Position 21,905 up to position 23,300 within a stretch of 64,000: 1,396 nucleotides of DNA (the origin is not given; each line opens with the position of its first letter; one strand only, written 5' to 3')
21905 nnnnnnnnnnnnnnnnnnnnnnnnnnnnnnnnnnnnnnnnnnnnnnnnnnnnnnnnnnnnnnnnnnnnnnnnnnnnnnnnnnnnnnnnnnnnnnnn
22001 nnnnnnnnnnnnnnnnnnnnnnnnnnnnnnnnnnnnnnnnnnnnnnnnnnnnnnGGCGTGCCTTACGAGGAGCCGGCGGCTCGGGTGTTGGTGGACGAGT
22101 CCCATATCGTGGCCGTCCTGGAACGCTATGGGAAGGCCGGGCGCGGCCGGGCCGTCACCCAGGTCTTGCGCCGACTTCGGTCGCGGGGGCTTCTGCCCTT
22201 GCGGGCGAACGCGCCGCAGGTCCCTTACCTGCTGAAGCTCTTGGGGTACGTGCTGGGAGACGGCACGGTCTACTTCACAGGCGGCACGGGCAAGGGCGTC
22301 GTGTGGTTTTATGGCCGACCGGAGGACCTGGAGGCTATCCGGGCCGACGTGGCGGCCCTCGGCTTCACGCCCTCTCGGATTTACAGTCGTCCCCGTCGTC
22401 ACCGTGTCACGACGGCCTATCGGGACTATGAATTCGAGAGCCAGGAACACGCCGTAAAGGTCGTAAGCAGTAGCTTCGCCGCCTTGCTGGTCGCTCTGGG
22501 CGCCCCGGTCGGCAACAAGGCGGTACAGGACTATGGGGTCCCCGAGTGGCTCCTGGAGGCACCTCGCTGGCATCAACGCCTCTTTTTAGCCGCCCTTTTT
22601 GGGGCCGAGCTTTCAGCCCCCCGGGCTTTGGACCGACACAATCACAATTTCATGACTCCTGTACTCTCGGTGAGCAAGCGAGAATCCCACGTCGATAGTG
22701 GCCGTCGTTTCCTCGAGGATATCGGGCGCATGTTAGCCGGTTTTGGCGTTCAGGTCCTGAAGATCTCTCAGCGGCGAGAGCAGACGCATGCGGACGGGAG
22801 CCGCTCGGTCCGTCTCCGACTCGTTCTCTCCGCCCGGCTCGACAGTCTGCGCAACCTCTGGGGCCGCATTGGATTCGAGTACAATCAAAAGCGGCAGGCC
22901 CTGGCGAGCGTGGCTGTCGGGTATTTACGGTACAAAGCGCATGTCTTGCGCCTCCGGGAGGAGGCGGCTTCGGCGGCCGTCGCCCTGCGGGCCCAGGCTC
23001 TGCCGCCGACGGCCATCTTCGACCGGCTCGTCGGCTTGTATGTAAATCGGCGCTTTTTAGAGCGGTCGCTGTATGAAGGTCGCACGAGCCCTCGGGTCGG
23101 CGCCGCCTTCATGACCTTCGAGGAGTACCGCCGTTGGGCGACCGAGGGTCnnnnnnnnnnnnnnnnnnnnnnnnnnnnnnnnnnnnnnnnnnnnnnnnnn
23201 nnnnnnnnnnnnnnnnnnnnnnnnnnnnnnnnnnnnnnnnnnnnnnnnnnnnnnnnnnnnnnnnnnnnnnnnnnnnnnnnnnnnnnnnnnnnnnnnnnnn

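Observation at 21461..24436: Bacterial RtcB carrying a 509-aa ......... intein with a non-canonical Ser-Asn C-terminus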

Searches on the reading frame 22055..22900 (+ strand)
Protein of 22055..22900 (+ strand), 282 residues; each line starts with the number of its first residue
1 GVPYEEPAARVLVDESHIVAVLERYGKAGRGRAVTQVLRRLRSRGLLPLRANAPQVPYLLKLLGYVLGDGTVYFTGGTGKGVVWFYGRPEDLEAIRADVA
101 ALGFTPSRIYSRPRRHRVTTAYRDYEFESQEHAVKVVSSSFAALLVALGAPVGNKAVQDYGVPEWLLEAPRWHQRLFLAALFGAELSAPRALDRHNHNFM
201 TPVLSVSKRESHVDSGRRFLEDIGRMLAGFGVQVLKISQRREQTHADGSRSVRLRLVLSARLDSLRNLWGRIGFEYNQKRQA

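Call 50: search_protein_families(library=pfam, proteins=[window:22055-22900:+], max_evalue=10)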
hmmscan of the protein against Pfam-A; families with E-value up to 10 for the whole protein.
window:22055-22900:+ (282 aa): 2 families
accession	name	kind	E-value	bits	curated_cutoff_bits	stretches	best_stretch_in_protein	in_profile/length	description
PF14528.11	LAGLIDADG_3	-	0.0027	18.4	22.5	2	60-123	5-65/82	LAGLIDADG-like domain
PF20444.3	DUF6703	-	0.082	13.2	23.8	1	164-192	45-73/122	Family of unknown function (DUF6703)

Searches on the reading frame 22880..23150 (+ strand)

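Call 50: search_protein_families(library=pfam, proteins=[window:22880-23150:+], max_evalue=10)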
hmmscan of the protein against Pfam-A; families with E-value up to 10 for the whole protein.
window:22880-23150:+ (90 aa): 0 families
